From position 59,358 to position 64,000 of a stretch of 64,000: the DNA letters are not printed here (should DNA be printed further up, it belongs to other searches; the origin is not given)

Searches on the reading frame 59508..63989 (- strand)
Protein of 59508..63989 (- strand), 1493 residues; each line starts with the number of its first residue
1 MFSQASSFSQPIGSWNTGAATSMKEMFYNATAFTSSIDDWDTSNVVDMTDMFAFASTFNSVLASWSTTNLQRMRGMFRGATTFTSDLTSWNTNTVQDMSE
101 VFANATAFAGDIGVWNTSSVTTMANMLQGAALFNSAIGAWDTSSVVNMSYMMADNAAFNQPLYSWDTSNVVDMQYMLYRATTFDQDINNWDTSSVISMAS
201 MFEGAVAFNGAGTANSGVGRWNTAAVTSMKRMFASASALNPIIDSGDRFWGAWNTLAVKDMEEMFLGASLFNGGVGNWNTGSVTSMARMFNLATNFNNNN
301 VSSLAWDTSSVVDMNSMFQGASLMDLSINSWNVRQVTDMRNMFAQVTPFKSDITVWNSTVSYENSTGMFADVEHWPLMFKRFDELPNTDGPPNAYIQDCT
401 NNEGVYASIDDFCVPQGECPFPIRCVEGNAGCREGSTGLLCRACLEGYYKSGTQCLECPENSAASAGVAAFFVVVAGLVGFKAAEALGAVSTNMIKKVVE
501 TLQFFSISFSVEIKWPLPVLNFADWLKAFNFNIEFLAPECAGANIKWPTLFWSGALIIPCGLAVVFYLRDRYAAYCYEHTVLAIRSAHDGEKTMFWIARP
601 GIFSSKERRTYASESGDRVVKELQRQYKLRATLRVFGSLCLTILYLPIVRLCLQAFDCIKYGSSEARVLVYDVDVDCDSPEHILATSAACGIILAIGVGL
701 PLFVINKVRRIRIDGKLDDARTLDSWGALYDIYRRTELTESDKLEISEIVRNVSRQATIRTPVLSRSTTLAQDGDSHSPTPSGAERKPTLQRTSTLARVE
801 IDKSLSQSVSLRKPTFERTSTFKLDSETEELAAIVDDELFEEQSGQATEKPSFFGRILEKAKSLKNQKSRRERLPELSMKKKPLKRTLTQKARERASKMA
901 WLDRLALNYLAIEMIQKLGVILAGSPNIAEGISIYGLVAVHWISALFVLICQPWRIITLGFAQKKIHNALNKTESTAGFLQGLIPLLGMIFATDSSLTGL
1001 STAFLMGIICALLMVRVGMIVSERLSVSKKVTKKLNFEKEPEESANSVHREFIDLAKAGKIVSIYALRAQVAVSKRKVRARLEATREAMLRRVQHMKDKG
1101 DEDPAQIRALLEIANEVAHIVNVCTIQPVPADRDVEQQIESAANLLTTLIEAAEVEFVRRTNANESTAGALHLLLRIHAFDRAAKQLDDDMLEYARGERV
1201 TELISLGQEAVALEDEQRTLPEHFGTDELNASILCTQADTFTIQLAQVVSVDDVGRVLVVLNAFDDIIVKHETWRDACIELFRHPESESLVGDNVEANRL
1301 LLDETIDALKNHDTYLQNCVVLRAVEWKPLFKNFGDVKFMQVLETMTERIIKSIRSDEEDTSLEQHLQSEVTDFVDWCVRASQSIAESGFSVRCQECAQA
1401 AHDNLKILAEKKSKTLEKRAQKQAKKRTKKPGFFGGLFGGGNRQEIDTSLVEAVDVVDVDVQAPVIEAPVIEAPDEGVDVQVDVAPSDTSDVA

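Call 24: search_protein_families(library=pfam, proteins=[window:59508-63989:-], max_evalue=0.01)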
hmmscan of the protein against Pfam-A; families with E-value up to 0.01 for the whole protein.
window:59508-63989:- (1493 aa): 2 families
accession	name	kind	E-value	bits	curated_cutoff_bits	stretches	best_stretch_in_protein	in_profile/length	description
PF03382.20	DUF285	-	2.7e-108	356.7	25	4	97-211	2-116/120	Mycoplasma protein of unknown function, DUF285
PF24633.1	DUF7630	-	0.00015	22.3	27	1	418-458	3-45/45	Domain of unknown function (DUF7630)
